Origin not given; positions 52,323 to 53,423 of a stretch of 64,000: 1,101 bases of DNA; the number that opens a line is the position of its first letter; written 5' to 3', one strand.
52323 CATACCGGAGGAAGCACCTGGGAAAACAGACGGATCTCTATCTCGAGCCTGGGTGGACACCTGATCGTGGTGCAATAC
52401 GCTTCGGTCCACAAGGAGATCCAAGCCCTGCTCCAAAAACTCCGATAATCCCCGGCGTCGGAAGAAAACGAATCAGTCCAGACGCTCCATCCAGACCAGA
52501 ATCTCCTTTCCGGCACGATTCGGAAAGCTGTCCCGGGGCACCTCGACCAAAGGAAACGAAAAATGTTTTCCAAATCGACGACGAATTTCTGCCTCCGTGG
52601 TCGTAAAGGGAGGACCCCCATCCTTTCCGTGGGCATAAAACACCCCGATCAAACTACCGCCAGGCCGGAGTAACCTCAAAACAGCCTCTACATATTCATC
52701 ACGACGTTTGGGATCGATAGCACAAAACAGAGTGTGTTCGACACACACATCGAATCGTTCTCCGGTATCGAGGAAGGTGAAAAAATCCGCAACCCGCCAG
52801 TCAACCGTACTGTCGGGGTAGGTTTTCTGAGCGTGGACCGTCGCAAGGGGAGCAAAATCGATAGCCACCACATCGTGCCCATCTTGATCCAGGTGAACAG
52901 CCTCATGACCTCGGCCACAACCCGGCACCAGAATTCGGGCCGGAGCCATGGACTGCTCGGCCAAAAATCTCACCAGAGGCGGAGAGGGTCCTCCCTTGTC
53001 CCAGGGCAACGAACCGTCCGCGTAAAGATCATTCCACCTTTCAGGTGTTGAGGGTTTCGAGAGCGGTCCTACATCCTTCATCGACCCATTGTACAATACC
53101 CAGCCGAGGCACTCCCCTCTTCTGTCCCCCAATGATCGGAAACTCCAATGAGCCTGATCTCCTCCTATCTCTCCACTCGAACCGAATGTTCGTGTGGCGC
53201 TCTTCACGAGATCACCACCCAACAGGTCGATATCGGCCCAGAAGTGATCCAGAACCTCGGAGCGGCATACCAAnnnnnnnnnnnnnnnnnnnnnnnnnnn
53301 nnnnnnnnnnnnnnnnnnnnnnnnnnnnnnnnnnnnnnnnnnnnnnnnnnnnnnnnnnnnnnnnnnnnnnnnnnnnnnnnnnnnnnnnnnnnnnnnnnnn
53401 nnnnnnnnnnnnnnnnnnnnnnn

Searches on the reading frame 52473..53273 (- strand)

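Call 38: search_protein_families(library=pfam, proteins=[window:52473-53273:-], max_evalue=0.0001)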
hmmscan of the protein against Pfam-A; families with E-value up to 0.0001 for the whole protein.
window:52473-53273:- (266 aa): 5 families
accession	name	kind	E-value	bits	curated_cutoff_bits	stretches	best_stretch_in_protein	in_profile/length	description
PF05724.17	TPMT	-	8.9e-32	111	26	1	76-254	2-198/218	Thiopurine S-methyltransferase (TPMT)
PF13649.12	Methyltransf_25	-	7.9e-12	46.2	27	1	114-206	1-97/97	Methyltransferase domain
PF08241.18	Methyltransf_11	-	6.9e-11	43.1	21.2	1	117-209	3-94/95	Methyltransferase domain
PF08242.18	Methyltransf_12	-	4.8e-08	34.1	30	1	118-208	4-98/98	Methyltransferase domain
PF13489.12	Methyltransf_23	-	4.1e-05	23.8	27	1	100-209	12-115/164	Methyltransferase domain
